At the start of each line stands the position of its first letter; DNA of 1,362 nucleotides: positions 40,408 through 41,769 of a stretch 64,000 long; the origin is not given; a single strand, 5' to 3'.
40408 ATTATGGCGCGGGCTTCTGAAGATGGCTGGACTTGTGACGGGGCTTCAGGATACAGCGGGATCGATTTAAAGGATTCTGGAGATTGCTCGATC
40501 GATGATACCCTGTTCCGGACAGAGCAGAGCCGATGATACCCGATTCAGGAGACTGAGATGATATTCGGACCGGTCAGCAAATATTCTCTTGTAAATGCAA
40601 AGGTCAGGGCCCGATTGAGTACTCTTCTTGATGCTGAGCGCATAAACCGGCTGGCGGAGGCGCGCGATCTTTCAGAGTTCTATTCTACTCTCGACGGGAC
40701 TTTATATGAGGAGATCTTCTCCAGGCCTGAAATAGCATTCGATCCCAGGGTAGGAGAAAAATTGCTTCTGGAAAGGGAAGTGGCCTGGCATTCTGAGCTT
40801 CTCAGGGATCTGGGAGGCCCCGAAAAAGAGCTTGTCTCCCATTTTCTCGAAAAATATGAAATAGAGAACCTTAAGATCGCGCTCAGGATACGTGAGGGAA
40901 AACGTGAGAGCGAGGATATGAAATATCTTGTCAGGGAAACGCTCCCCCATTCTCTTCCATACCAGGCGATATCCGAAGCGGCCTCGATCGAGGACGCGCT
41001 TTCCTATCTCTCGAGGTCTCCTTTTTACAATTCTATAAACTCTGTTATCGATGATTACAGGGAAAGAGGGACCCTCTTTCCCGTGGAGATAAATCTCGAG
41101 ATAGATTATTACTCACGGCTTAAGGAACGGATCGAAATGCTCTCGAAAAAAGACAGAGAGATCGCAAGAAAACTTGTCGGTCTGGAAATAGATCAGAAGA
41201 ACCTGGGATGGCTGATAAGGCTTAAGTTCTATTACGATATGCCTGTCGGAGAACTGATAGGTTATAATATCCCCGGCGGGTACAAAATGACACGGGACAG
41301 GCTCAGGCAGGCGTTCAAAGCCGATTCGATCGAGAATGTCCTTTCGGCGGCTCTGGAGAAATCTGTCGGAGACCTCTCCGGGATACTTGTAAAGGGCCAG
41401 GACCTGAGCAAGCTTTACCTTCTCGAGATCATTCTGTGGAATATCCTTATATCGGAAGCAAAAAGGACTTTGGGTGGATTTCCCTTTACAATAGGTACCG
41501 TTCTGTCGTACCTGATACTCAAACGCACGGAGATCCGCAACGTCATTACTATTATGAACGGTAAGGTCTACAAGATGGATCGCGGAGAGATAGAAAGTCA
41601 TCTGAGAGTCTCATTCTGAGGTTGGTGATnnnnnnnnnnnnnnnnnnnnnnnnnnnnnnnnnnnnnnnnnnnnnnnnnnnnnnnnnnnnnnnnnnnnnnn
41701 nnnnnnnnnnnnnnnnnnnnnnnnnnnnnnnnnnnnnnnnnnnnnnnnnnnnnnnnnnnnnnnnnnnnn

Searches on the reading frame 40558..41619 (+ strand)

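Call 66: search_protein_families(library=pfam, proteins=[window:40558-41619:+], max_evalue=0.00001)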
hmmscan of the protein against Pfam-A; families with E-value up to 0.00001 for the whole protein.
window:40558-41619:+ (353 aa): 1 family
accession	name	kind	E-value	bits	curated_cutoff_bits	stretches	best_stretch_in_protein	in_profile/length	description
PF01992.21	vATP-synt_AC39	-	2.1e-59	202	29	1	12-346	1-337/339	ATP synthase (C/AC39) subunit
